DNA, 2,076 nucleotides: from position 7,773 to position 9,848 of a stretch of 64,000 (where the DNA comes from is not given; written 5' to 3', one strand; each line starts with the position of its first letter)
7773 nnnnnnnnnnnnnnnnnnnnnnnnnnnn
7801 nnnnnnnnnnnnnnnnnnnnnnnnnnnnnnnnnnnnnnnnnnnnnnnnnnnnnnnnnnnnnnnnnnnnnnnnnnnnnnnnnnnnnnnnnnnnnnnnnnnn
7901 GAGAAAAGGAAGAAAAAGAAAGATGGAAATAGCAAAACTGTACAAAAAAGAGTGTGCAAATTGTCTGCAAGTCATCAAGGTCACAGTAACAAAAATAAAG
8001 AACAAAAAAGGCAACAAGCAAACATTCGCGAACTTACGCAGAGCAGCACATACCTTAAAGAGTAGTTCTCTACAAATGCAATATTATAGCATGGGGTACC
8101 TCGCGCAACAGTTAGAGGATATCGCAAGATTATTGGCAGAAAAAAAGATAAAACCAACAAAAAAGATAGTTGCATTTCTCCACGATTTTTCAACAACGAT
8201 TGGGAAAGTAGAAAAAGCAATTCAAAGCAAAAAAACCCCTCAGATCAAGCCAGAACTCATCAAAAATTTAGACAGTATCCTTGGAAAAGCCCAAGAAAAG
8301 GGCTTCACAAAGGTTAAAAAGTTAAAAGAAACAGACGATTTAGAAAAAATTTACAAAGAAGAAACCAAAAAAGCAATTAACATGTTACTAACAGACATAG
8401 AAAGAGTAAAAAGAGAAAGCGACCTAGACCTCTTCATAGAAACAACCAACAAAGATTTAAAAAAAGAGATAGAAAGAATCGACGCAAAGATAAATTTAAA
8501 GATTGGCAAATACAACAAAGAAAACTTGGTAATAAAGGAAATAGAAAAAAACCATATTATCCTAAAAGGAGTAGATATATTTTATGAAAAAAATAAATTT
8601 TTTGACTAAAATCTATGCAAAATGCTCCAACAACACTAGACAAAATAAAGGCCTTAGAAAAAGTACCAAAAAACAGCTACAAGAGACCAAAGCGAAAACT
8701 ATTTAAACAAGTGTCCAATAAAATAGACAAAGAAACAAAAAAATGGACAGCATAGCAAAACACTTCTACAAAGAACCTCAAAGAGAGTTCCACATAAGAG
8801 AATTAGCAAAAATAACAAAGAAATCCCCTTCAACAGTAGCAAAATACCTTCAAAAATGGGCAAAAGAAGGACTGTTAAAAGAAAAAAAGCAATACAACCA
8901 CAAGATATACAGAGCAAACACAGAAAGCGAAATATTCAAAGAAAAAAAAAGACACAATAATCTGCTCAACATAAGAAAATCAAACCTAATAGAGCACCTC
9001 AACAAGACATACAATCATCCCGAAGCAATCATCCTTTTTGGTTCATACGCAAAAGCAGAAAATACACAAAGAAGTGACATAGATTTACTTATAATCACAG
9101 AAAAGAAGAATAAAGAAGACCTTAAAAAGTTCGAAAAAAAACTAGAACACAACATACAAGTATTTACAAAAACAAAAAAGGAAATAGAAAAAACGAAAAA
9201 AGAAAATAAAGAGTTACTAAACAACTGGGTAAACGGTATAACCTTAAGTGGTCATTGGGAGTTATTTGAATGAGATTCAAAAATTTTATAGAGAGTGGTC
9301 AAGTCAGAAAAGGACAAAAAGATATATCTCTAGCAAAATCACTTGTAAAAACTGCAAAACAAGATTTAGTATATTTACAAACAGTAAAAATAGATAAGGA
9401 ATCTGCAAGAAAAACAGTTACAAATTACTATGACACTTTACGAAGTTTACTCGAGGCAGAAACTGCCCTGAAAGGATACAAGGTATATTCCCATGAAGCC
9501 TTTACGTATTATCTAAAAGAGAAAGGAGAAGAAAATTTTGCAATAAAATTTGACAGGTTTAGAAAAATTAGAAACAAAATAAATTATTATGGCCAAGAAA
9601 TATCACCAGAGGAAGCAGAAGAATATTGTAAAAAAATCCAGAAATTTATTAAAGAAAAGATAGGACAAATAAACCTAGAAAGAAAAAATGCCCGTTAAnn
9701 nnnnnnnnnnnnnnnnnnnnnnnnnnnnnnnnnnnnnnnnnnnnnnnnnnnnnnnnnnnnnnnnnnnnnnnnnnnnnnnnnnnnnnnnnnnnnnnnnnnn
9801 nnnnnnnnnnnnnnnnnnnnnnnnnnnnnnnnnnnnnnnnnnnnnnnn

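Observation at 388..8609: Incomplete chemotaxis-like signalling gene set: CheB, CheC, a stand-alone HPt protein, a Cache-HAMP sensor with no output domain, and KaiC-like ATPases, with no CheA/CheW/CheR or MCP signalling domain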

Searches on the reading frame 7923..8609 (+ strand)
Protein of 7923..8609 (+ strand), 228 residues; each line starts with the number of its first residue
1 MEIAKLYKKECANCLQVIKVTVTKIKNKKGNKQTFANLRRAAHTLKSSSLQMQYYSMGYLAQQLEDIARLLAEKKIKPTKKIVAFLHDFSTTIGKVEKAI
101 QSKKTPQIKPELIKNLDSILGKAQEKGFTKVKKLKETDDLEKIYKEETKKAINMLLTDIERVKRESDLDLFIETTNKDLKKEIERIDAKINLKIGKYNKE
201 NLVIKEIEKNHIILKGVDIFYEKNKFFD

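Call 3: search_protein_families(library=pfam, proteins=[window:7923-8609:+], max_evalue=0.1)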
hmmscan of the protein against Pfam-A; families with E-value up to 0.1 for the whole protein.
window:7923-8609:+ (228 aa): 4 families
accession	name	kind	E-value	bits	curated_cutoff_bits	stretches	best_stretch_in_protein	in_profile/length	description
PF01627.28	Hpt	-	6.3e-09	36.4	24.6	1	3-84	2-72/84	Hpt domain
PF22905.2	Hydro_N_hd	-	0.00017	22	27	1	47-146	85-185/195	Hydrolase N-terminal helical domain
PF03068.20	PAD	-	0.012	15.1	25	1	118-184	221-287/395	Protein-arginine deiminase (PAD)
PF02075.23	RuvC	-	0.065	13.6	22.2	0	113-152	69-108/148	Crossover junction endodeoxyribonuclease RuvC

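Call 4: search_protein_families(library=ncbifam, proteins=[window:7923-8609:+], max_evalue=0.1)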
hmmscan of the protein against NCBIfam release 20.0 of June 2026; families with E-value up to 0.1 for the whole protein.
window:7923-8609:+ (228 aa): 1 family
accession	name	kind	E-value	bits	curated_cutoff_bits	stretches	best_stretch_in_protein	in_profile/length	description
NF041336.1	CheA_Halo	equivalog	0.00014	20.6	950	1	10-191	11-189/666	chemotaxis protein CheA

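Call 9: find_homologous_proteins(query=window:7923-8609:+, max_evalue=0.001)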
Query window:7923-8609:+ (228 aa): 21 proteins with E <= 0.001 among 1033 candidates.
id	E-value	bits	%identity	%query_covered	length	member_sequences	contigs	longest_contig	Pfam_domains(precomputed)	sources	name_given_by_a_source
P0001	1.8e-135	467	100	100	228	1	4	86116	PF01627.29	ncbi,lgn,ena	-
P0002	8.4e-26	109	89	28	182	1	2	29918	PF18765.8,PF01909.30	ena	-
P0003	3.2e-20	91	70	29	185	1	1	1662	PF18765.8,PF22600.3,PF01909.30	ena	-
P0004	9.6e-18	83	64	29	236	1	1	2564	PF18765.8,PF01909.30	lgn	-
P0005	1.8e-17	82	67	23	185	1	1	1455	PF18765.8,PF01909.30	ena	-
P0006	2.8e-17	81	62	29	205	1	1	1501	PF18765.8,PF25212.3,PF18024.8,PF01909.30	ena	-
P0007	3.8e-17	81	62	29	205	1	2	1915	PF18765.8,PF25212.3,PF18024.8,PF01909.30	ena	-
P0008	7.9e-17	80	64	29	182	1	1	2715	PF18765.8,PF01909.30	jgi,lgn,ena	-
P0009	7.9e-17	80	62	30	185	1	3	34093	PF18765.8,PF01909.30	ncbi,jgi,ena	-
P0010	1.4e-16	79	58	29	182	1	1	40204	PF18765.8,PF01909.30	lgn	-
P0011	1.9e-16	79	63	28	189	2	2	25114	PF18765.8,PF01909.30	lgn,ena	-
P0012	4.9e-16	77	58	29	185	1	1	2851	PF18765.8,PF01909.30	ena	-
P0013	5.9e-16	77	58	29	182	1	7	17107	PF18765.8,PF22600.3,PF01909.30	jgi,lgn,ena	-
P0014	7.2e-16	77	62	29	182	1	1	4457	PF18765.8,PF01909.30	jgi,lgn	jgi:predicted nucleotidyltransferase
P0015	7.7e-16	77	57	29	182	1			PF18765.8,PF22600.3,PF01909.30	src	-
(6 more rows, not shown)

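Call 13: list_cluster_members(proteins=[window:7923-8609:+, window:6818-7900:+, window:6131-6754:-, window:5601-6134:-, window:3183-4349:+, window:1390-2250:+])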
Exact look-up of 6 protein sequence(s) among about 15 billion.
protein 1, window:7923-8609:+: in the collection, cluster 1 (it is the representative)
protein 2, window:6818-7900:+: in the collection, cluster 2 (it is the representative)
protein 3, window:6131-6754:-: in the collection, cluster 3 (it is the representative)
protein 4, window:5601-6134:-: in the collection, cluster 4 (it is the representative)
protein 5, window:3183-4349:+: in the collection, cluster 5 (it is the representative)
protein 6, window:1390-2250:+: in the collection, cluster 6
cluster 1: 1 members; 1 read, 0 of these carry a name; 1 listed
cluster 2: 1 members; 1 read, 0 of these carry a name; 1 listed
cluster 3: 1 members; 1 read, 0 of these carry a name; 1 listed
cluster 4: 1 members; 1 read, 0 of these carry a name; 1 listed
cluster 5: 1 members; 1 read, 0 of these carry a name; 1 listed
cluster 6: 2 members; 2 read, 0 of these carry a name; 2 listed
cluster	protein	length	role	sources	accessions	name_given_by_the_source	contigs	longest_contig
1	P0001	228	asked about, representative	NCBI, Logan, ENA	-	-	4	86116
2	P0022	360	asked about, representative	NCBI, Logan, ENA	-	-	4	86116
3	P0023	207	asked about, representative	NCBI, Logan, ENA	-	-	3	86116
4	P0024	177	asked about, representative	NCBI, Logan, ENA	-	-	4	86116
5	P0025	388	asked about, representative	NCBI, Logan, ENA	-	-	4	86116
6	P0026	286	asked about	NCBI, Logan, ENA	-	-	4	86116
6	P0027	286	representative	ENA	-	-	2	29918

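Call 36: find_encoding_contigs(protein=P0002, flank=10000, max_places=3)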
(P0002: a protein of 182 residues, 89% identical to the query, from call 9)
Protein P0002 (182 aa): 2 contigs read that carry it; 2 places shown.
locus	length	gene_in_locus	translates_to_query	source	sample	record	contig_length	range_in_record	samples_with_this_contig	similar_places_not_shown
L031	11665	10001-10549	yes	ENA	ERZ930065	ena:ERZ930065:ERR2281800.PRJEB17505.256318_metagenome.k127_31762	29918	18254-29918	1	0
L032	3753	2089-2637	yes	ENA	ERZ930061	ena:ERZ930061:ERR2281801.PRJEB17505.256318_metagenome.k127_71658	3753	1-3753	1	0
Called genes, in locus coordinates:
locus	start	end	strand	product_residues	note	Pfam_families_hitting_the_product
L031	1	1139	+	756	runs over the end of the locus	PF05124:S_layer_C (weak)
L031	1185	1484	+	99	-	-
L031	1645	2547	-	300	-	-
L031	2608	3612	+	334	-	-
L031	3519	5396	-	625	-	-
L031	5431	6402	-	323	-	-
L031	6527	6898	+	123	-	PF00072:Response_reg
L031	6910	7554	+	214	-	PF02830:V4R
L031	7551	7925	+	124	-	-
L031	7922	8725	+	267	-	PF00512:HisKA, PF02518:HATPase_c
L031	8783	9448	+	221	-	PF20582:UPF0758_N, PF04002:RadC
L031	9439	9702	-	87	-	PF25213:HVO_A0261_N (faint), PF13384:HTH_23 (faint), PF13551:HTH_29 (weak)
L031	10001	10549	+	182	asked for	PF01909:NTP_transf_2, PF18765:Polbeta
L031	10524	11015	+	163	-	PF05168:HEPN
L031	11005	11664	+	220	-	?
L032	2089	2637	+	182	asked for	PF01909:NTP_transf_2, PF18765:Polbeta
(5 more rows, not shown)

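Call 37: find_encoding_contigs(protein=P0027, flank=10000, max_places=3)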
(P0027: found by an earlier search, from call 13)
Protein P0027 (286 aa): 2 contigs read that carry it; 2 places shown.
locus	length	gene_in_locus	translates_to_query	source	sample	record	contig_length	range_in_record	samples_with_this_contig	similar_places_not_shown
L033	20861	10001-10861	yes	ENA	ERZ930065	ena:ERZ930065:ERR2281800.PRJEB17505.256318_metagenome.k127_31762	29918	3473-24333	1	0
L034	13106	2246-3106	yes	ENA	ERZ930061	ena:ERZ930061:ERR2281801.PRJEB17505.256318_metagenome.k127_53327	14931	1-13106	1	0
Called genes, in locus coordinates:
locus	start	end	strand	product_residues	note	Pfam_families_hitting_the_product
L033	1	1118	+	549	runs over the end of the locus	-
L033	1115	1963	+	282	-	PF04909:Amidohydro_2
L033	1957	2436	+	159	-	PF13302:Acetyltransf_3 (weak), PF13420:Acetyltransf_4 (weak), PF00583:Acetyltransf_1, PF13508:Acetyltransf_7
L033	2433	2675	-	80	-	-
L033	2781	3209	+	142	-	PF02518:HATPase_c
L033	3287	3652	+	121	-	PF00072:Response_reg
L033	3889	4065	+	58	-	-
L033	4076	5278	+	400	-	PF02743:dCache_1 (weak), PF00672:HAMP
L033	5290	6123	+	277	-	-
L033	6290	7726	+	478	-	PF00512:HisKA, PF02518:HATPase_c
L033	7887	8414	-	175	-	PF13412:HTH_24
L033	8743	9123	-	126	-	PF05168:HEPN (weak)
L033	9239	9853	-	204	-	PF01909:NTP_transf_2, PF18765:Polbeta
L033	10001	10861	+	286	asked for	PF23442:DUF7125 (faint), PF03796:DnaB_C (faint), PF06745:ATPase, PF01637:ATPase_2 (weak), PF07088:GvpD_P-loop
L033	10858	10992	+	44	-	-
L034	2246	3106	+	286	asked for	PF23442:DUF7125 (faint), PF03796:DnaB_C (faint), PF06745:ATPase, PF01637:ATPase_2 (weak), PF07088:GvpD_P-loop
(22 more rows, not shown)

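Call 79: predict_structure(alignment_id=A5)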
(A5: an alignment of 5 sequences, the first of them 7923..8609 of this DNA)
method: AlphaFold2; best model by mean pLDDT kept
length: 228 residues; sequences in the alignment: 5
mean_pLDDT: 59.1   pTM: 0.46
mean pLDDT of the five models: 59.1, 58.4, 51.1, 44.2, 43.0
residues with pLDDT >= 90: 1; 70-90: 80; 50-70: 72; < 50: 75
segments of 3 or more residues with pLDDT < 50: 104-106, 123-141, 143-145, 158-160, 190-228
pLDDT, mean of each block of 10 residues (from residue 1): 73 85 80 85 84 71 81 75 72 63 53 57 44 41 51 51 50 55 55 42 30 28 29
secondary structure, 60 per line:
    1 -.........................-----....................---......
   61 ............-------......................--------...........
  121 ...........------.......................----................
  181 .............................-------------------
elements in order: H2-26 H32-51 H55-72 H80-101 H110-131 H138-160 H165-209

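Call 81: fold_search(model_id=the predicted structure, library=pdb)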
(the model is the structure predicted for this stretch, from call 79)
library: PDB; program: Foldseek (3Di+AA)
matches with E <= 10: 183; with E <= 0.001: 1
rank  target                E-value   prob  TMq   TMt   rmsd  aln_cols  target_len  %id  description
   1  3kyj_A                8.4e-04  1.00  0.48  0.81   2.6       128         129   21  Crystal structure of the P1 domain of CheA3 in complex with CheY6 from R. sphaeroides (released 2010-02-16)
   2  3kyi_A                2.6e-03  1.00  0.47  0.81   2.6       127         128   21  Crystal structure of the phosphorylated P1 domain of CheA3 in complex with CheY6 from R. sphaeroides (released 2010-02-16)
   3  2lp4_MODEL_1_A        3.4e-03  1.00  0.47  0.48   2.6       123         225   10  Solution structure of P1-CheY/P2 complex in bacterial chemotaxis (released 2012-10-24)
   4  1i5n_A                3.6e-03  1.00  0.47  0.80   2.6       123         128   10  Crystal structure of the P1 domain of CheA from Salmonella typhimurium (released 2001-07-11)
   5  1i5n_C                8.8e-03  1.00  0.48  0.83   2.5       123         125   10  Crystal structure of the P1 domain of CheA from Salmonella typhimurium (released 2001-07-11)
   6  1i5n_D                1.0e-02  1.00  0.49  0.82   2.5       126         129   10  Crystal structure of the P1 domain of CheA from Salmonella typhimurium (released 2001-07-11)
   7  6fes_A                1.9e-02  1.00  0.42  0.28  13.8       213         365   14  Crystal structure of novel repeat protein BRIC2 fused to DARPin D12 (released 2018-09-05)
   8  8c5v_C                2.8e-02  1.00  0.44  0.72   4.0       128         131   10  Chemotaxis core signalling unit from E protein lysed E. coli cells (released 2023-09-13)
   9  6ff6                  3.9e-02  1.00  0.43  0.45   3.8       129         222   10  Crystal structure of novel repeat protein BRIC1 (released 2018-09-05)
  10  1i5n_B                4.8e-02  1.00  0.46  0.79   2.5       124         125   10  Crystal structure of the P1 domain of CheA from Salmonella typhimurium (released 2001-07-11)
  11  1tqg                  6.8e-02  1.00  0.41  0.83   1.9       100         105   24  CheA phosphotransferase domain from Thermotoga maritima (released 2004-09-07)
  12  2ld6_MODEL_1_A        7.2e-02  1.00  0.47  0.77   2.2       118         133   23  Solution Structure of Histidine Phosphotransfer Domain of CheA (released 2011-10-12)
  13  5jrc_A                1.4e-01  0.60  0.24  0.29  14.6       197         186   18  Crystal structure of NeC3PO in complex with ssRNA. (released 2016-09-28)
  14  3u3b_B                1.9e-01  1.00  0.39  0.83   2.0        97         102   13  Crystal Structure of Computationally Redesigned Four-Helix Bundle (released 2012-06-13)
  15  6fes_B                2.8e-01  0.96  0.42  0.28  14.1       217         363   13  Crystal structure of novel repeat protein BRIC2 fused to DARPin D12 (released 2018-09-05)
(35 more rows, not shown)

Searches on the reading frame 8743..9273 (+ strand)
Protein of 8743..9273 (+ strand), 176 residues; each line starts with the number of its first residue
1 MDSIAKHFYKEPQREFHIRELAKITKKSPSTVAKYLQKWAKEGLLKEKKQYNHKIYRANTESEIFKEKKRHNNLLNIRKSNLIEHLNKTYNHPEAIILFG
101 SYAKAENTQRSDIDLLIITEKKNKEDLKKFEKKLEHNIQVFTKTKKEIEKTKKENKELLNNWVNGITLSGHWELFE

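Call 78: search_protein_families(library=pfam, proteins=[window:8743-9273:+], max_evalue=1)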
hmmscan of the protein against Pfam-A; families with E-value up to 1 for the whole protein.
window:8743-9273:+ (176 aa): 21 families
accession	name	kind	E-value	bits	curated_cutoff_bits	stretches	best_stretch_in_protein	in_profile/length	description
PF18765.7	Polbeta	-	1.2e-11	45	26.9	1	83-164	3-82/93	Polymerase beta, Nucleotidyltransferase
PF01909.29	NTP_transf_2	-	7.3e-11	42.8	21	1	82-152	4-81/93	Nucleotidyltransferase domain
PF22600.2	MTPAP-like_central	-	3.5e-05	24.3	27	1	80-147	27-92/139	Poly(A) RNA polymerase, mitochondrial-like, central palm domain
PF01022.26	HTH_5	-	0.0002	21.6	22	1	18-46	18-46/47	Bacterial regulatory protein, arsR family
PF03965.22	Penicillinase_R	-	0.0016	19.2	22.6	1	19-80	25-86/115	Penicillinase repressor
PF13551.12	HTH_29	-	0.0025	18.3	28.1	1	18-53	15-50/64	Winged helix-turn helix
PF01325.25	Fe_dep_repress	-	0.0032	18.1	26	1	20-49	27-56/60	Iron dependent repressor, N-terminal DNA binding domain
PF13412.12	HTH_24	-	0.0038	17.2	21.9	1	18-46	20-48/48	Winged helix-turn-helix DNA-binding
PF03445.19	DUF294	-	0.0042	17.4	21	1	81-132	37-89/138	Putative nucleotidyltransferase DUF294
PF12633.13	Adenyl_cycl_N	-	0.0058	17.1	27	1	85-143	84-142/199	Adenylate cyclase NT domain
PF22209.1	CPV_RdRP_N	-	0.013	15.3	27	1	48-96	8-56/248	CPV, RNA-directed RNA polymerase, N-terminal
PF13545.12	HTH_Crp_2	-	0.025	15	27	1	19-49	26-56/70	Crp-like helix-turn-helix domain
PF13384.12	HTH_23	-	0.033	14.5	24.6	1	16-44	18-46/50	Homeodomain-like domain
PF04967.18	HTH_10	-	0.036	14.3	23.1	1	11-38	19-46/53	HTH DNA binding domain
PF14968.11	CCDC84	-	0.044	13.9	25.3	1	17-154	21-148/330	Coiled coil protein 84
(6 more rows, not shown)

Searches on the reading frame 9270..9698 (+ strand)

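Call 78: search_protein_families(library=pfam, proteins=[window:9270-9698:+], max_evalue=1)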
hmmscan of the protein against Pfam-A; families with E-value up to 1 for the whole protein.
window:9270-9698:+ (142 aa): 4 families
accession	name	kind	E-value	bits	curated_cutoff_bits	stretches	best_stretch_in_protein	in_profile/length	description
PF16746.10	BAR_3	-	0.0057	16.8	31.7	1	77-139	66-121/235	BAR domain of APPL family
PF02899.23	Phage_int_SAM_1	-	0.022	15.5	22.3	1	35-65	4-34/83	Phage integrase, N-terminal SAM-like domain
PF23830.1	DUF7200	-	0.085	13.8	27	1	74-104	51-81/89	Domain of unknown function (DUF7200)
PF05227.19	CHASE3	-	0.12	12.8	28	1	46-78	8-40/138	CHASE3 domain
